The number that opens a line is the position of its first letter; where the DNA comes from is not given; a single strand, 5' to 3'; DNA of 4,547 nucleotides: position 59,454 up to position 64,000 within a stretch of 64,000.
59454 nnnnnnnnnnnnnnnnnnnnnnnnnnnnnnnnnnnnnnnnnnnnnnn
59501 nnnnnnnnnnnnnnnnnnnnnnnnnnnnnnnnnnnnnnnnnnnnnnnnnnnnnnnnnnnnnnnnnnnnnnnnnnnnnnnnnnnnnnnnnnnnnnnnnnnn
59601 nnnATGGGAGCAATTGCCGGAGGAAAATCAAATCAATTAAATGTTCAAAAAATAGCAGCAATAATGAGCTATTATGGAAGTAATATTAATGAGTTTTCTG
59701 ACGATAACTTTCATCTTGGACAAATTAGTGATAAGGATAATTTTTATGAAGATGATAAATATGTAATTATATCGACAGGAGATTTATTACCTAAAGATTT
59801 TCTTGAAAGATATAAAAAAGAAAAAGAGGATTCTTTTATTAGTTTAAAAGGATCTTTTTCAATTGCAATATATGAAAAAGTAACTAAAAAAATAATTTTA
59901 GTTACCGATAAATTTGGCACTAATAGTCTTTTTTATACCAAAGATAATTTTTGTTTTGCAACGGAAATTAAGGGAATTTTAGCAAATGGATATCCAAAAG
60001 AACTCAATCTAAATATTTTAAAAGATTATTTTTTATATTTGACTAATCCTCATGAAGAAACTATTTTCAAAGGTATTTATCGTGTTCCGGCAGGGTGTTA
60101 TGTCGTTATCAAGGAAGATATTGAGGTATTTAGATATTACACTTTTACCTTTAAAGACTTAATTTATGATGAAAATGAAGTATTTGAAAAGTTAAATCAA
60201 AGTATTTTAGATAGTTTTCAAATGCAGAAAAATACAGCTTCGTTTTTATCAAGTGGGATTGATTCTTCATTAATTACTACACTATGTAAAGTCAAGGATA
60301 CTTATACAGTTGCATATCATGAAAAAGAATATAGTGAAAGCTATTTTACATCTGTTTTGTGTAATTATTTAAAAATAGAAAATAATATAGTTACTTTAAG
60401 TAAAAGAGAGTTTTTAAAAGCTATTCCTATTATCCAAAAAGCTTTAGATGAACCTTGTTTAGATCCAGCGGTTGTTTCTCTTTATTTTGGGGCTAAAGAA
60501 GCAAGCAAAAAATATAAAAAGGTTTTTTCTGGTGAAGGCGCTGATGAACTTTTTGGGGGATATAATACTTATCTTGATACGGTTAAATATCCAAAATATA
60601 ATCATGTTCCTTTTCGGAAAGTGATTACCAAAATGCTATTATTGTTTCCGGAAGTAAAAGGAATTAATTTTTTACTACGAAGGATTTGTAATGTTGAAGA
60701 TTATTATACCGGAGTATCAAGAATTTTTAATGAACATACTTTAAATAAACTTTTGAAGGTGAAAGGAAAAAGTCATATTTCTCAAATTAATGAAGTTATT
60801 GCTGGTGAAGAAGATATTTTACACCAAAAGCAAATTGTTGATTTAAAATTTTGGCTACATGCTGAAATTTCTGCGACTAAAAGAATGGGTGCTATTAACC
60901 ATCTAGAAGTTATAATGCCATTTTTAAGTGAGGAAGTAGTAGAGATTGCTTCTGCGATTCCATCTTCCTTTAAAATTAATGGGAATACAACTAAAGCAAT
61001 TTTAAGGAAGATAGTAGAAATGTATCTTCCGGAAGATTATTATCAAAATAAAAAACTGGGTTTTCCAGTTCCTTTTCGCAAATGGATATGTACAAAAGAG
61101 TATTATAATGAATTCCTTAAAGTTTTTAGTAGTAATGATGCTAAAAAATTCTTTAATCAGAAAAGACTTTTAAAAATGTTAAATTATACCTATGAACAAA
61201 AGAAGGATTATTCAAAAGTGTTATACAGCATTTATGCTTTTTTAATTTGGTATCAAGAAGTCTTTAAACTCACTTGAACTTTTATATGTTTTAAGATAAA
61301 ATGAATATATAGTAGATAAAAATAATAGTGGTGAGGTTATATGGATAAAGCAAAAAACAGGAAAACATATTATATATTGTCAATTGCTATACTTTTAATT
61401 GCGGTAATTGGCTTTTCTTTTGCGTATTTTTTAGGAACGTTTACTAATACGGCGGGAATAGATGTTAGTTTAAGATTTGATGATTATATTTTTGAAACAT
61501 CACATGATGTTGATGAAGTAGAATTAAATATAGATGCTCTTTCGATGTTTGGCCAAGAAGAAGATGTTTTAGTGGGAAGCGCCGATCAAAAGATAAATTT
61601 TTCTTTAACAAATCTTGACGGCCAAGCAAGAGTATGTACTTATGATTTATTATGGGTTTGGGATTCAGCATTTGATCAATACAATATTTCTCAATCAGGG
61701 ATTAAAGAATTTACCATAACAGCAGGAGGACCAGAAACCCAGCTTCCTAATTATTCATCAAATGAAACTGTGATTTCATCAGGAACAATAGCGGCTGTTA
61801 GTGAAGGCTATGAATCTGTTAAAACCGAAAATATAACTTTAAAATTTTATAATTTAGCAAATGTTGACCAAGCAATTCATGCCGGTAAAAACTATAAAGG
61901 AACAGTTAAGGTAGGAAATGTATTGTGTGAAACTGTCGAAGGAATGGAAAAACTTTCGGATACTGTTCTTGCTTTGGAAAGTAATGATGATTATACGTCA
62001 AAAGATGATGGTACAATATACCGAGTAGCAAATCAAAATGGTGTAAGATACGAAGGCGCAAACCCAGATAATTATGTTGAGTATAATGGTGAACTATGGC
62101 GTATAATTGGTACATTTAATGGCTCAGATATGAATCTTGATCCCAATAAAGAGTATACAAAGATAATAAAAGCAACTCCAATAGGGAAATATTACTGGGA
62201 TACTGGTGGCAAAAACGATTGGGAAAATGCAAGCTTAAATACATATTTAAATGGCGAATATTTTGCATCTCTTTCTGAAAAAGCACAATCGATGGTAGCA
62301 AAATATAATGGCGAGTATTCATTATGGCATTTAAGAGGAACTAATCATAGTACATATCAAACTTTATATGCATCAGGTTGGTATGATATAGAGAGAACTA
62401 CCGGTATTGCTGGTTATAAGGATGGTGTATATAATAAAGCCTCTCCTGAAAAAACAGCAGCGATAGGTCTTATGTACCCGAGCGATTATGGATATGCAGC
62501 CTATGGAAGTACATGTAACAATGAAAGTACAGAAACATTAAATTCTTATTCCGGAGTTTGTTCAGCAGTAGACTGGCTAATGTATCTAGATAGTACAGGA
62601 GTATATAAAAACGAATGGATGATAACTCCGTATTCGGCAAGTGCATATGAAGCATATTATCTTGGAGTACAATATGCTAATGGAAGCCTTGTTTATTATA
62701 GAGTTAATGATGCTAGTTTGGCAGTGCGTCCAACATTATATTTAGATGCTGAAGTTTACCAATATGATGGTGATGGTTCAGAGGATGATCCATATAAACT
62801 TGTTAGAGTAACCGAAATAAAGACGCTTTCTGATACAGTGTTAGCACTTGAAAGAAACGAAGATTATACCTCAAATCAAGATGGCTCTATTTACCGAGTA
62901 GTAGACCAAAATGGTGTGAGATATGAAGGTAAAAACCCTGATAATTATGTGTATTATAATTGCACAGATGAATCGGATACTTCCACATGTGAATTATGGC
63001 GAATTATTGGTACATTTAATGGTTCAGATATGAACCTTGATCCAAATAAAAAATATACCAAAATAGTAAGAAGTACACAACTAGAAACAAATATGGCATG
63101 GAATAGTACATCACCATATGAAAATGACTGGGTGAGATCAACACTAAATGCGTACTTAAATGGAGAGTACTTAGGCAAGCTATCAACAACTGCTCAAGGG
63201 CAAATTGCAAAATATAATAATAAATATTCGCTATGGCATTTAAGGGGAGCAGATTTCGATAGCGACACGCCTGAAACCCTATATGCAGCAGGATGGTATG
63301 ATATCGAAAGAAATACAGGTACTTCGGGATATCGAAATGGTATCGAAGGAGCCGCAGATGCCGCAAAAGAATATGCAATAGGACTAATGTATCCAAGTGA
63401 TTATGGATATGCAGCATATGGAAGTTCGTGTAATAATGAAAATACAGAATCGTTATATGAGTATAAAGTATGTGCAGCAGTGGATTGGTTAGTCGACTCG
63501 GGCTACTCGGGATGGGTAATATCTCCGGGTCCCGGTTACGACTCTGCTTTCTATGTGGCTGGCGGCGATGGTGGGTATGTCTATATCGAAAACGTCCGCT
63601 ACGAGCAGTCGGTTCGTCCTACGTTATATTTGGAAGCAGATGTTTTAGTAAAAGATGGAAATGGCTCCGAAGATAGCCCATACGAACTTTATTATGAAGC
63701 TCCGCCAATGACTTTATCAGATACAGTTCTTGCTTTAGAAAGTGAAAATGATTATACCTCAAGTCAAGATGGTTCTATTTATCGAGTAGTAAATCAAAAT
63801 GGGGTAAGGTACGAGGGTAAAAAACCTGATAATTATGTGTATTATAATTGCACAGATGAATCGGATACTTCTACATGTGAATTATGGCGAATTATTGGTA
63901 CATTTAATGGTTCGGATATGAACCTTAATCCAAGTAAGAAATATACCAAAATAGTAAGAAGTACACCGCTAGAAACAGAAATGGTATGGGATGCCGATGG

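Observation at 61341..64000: Giant signal-anchored surface protein built from ≥3 ~290-aa Tyr/Cys-rich tandem repeats, running off the window edge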

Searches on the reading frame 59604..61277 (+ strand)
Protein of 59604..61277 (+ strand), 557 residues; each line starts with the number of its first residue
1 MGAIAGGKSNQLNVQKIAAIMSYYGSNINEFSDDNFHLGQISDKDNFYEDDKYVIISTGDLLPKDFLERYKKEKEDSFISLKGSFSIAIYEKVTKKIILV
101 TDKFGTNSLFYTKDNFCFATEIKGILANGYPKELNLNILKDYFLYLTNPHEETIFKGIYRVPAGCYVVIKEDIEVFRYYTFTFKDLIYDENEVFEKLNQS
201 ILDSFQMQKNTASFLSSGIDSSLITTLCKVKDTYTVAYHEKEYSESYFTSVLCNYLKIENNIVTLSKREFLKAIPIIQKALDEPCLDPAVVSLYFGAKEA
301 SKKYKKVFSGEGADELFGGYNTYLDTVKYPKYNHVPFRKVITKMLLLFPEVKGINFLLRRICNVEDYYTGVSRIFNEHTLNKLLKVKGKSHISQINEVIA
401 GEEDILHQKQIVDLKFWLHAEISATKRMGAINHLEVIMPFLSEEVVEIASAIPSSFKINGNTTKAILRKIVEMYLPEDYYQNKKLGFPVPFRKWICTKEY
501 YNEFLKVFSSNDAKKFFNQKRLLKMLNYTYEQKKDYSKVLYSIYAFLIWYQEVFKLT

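Call 9: search_protein_families(library=pfam, proteins=[window:59604-61277:+], max_evalue=0.001)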
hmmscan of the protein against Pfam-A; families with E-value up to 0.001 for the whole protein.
window:59604-61277:+ (557 aa): 3 families
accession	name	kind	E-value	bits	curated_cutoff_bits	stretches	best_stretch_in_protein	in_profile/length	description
PF00733.27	Asn_synthase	-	3.9e-59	201.5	21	1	195-550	4-353/354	Asparagine synthase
PF13537.11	GATase_7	-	1.9e-10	41.2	25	1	68-126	60-122/123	Glutamine amidotransferase domain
PF10878.14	DUF2672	-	4.8e-05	23.7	27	0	339-370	7-34/53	Protein of unknown function (DUF2672)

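Call 13: find_encoding_contigs(protein=window:59604-61277:+, flank=10000, max_places=6)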
Protein window:59604-61277:+ (557 aa): 9 contigs read that carry it; 6 places shown.
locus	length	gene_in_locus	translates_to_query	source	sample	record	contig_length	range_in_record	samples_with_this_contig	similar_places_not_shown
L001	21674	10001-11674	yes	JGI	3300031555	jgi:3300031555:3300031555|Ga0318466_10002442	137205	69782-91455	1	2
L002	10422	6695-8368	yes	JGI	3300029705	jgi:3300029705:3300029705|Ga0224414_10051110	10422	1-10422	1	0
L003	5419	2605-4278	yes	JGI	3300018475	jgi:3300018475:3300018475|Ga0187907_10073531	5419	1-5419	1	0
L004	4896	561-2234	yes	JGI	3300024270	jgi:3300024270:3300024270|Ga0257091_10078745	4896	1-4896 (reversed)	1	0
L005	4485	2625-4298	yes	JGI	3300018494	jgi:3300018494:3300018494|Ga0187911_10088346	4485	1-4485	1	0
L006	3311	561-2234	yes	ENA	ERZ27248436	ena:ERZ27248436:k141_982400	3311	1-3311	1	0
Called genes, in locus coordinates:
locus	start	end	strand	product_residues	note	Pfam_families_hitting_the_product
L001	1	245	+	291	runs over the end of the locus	PF00005:ABC_tran, PF13304:AAA_21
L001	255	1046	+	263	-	PF12679:ABC2_membrane_2, PF12730:ABC2_membrane_4, PF13346:ABC2_membrane_5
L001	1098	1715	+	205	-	-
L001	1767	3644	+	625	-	PF00005:ABC_tran, PF02463:SMC_N (weak), PF13555:AAA_29 (faint), PF05729:NACHT (faint), PF08477:Roc (faint), PF12848:ABC_tran_Xtn, PF00005:ABC_tran, PF16326:ABC_tran_CTD, +2 more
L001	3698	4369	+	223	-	PF14512:TM1586_NiRdase, PF00881:Nitroreductase (faint)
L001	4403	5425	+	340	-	PF00106:adh_short, PF01370:Epimerase, PF02719:Polysacc_synt_2, PF04321:RmlD_sub_bind, PF08659:KR (weak), PF01073:3Beta_HSD, PF07993:NAD_binding_4 (weak), PF16363:GDP_Man_Dehyd, +1 more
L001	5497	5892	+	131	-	PF04266:ASCH (weak)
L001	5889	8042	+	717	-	PF09371:Tex_N, PF22706:Tex_central_region, PF16921:Tex_YqgF, PF14635:HHH_7 (weak), PF12836:HHH_3, PF17674:HHH_9, PF00575:S1, PF23459:S1_RRP5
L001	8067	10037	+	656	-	PF00884:Sulfatase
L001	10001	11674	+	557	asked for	PF13537:GATase_7, PF00733:Asn_synthase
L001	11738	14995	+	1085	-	PF19789:DUF6273 (faint)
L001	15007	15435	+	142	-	-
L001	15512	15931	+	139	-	-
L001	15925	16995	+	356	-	PF02646:RmuC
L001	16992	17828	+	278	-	PF04018:VCA0040-like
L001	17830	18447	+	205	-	PF00300:His_Phos_1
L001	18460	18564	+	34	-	-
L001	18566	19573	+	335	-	PF01757:Acyl_transf_3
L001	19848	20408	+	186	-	PF06130:PTAC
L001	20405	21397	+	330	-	PF01207:Dus, PF01180:DHO_dh (weak), PF00977:His_biosynth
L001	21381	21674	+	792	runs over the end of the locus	PF12705:PDDEXK_1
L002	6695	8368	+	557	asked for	PF13537:GATase_7, PF00733:Asn_synthase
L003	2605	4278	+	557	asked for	PF13537:GATase_7, PF00733:Asn_synthase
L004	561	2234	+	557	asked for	PF13537:GATase_7, PF00733:Asn_synthase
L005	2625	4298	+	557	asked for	PF13537:GATase_7, PF00733:Asn_synthase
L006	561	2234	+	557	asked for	PF13537:GATase_7, PF00733:Asn_synthase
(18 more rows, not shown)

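Call 17: search_solved_structures(query=L001:11738-14992:+, max_evalue=1, show_alignments=2)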
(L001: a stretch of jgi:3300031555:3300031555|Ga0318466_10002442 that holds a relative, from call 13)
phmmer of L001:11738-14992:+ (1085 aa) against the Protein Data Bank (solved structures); distinct sequences matched with E-value up to 1: 2.
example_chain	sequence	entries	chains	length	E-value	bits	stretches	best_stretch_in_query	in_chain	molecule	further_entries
2jo7_A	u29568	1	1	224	0.34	12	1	71-183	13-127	Glycosylphosphatidylinositol-anchored merozoite surface protein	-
2lud_A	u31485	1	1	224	0.35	12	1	71-183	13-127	Glycosylphosphatidylinositol-anchored merozoite surface protein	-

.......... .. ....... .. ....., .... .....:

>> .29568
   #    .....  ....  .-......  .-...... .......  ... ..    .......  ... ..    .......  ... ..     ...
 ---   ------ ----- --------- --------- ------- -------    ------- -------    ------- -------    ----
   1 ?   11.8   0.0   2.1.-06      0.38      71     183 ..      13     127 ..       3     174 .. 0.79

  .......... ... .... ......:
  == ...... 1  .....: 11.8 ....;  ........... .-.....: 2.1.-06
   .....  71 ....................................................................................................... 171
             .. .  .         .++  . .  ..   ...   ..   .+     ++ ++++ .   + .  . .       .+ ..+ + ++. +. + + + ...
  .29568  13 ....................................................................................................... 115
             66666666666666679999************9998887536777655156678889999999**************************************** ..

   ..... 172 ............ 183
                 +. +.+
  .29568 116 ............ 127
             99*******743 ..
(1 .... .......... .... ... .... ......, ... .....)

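Call 59: search_protein_families(library=ncbifam, proteins=[L001:15007-15435:+, L001:15512-15931:+], max_evalue=0.01)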
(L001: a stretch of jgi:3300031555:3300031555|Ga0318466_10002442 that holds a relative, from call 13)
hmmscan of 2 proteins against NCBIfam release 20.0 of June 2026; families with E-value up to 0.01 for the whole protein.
L001:15007-15435:+ (142 aa): 0 families

L001:15512-15931:+ (139 aa): 1 family
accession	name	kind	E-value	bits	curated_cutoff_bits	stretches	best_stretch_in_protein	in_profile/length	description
TIGR01545.1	YfhB_g-proteo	equivalog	0.0089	15.8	259.25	1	26-117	24-116/210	phosphatidylglycerophosphatase C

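Call 60: search_protein_families(library=pfam, proteins=[L001:15007-15435:+, L001:15512-15931:+], max_evalue=0.01)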
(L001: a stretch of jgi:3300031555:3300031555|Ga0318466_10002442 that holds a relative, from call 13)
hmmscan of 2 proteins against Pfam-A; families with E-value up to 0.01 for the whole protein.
L001:15007-15435:+ (142 aa): 0 families

L001:15512-15931:+ (139 aa): 2 families
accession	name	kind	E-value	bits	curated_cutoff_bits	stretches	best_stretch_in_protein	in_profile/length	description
PF06713.17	bPH_4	-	7.4e-10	39.2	22.9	1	61-126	3-67/74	Bacterial PH domain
PF10882.14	bPH_5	-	4.9e-05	23.8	22.5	0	96-128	64-95/100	Bacterial PH domain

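Call 68: search_protein_families(library=pfam, proteins=[L001:11738-14992:+, L001:14108-14992:+], max_evalue=0.1)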
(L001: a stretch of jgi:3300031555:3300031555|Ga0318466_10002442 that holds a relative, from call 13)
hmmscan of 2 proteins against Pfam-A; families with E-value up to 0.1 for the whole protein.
L001:11738-14992:+ (1085 aa): 2 families
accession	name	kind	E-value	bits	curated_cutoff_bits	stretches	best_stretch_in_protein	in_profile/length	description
PF19789.6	DUF6273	-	3.7e-14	53.4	23.5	3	583-765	20-171/172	Domain of unknown function (DUF6273)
PF20577.3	Phage_ORF5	-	0.011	15.8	27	0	308-331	28-51/75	Phage ORF5 protein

L001:14108-14992:+ (295 aa): 1 family
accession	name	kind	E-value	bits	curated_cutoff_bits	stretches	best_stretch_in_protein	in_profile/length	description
PF19789.6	DUF6273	-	6.5e-06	26.6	23.5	1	83-271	17-171/172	Domain of unknown function (DUF6273)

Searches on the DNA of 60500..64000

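Call 64: search_rna_families(source=window, start=60500, end=64000, threshold=gathering)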
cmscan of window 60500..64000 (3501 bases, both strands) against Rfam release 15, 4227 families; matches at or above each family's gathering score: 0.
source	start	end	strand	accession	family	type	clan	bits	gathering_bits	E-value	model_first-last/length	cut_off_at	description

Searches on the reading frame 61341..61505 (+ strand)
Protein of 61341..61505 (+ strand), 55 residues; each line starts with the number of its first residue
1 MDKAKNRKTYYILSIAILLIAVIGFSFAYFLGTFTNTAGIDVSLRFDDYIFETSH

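Call 38: search_protein_families(library=ncbifam, proteins=[window:61341-61505:+], max_evalue=10)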
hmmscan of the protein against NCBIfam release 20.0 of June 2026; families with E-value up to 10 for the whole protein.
seq(55 aa): 5 families
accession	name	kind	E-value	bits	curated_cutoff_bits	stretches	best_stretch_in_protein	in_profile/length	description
NF045999.1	MAG1140_fam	equivalog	0.03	14.5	35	1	5-48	4-44/126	MAG1140 family protein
NF040783.1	DVU0150_fam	equivalog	0.068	13.6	70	1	6-45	55-94/99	DVU0150 family protein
NF003425.0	PRK04897.1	equivalog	0.097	11.9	355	1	5-32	9-36/298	zinc metalloprotease HtpX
NF010410.0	PRK13836.1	subfamily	0.12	11.9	369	1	5-33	27-55/220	conjugal transfer protein TrbF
TIGR04090.1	exp_by_SipW_IV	subfamily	0.15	11.7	60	1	11-42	4-35/241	BsaA family SipW-dependent biofilm matrix protein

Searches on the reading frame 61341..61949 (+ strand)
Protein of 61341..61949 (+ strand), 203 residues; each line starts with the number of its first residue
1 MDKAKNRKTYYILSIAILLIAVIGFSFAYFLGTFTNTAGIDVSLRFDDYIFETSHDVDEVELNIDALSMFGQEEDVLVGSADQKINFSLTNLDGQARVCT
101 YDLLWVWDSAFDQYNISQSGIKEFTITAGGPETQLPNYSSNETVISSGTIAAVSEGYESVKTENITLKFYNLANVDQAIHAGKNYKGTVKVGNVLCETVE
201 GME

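Call 6: search_protein_families(library=pfam, proteins=[window:61341-61946:+], max_evalue=1)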
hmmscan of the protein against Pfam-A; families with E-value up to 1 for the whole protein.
window:61341-61946:+ (202 aa): 0 families

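Call 56: find_homologous_proteins(query=window:61341-61949:+, max_evalue=0.001)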
Query window:61341-61949:+: 135 candidates shared short words with the query, none scored E <= 0.001.
